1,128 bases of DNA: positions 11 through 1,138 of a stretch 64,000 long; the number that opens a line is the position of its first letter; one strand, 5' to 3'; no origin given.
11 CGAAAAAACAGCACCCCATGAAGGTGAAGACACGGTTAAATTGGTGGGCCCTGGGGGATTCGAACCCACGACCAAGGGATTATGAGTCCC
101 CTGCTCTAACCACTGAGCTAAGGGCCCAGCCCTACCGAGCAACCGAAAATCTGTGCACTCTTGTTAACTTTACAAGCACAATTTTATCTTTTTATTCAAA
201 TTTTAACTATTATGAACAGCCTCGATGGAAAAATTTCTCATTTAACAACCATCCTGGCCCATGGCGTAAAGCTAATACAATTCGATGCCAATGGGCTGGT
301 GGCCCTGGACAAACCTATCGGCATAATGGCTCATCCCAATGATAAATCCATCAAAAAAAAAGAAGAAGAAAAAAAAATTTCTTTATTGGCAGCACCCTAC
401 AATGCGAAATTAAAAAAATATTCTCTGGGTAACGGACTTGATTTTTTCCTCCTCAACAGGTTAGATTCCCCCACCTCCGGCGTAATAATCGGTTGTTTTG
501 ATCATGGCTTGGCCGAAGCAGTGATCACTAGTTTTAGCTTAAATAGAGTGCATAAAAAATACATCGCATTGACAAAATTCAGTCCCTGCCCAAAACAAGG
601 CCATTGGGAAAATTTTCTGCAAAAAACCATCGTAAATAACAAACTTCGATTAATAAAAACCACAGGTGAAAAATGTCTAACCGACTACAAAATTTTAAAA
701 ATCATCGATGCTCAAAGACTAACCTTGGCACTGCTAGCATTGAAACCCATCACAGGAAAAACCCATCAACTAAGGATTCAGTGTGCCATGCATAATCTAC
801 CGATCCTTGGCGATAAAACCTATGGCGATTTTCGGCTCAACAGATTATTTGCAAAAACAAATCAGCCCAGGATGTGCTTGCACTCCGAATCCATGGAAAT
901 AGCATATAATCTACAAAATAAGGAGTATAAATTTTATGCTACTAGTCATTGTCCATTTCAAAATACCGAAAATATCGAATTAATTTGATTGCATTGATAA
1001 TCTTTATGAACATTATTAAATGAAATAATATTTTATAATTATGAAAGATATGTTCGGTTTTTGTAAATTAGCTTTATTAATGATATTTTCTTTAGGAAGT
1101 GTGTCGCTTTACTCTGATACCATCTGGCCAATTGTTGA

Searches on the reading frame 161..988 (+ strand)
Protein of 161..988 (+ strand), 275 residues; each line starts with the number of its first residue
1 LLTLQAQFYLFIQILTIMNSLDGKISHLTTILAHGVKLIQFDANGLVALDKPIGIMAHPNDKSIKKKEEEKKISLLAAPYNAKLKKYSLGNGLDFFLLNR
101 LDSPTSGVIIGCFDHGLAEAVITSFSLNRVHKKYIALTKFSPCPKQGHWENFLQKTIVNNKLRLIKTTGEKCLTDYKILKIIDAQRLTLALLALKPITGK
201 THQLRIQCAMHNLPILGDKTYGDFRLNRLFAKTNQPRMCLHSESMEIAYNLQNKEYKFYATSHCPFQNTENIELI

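Call 20: search_protein_families(library=pfam, proteins=[window:161-988:+], max_evalue=0.001)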
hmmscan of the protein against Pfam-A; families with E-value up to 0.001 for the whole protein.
window:161-988:+ (275 aa): 1 family
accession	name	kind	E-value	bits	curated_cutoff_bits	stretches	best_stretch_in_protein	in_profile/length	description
PF00849.27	PseudoU_synth_2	-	1.4e-18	68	26.8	1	46-209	2-151/152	RNA pseudouridylate synthase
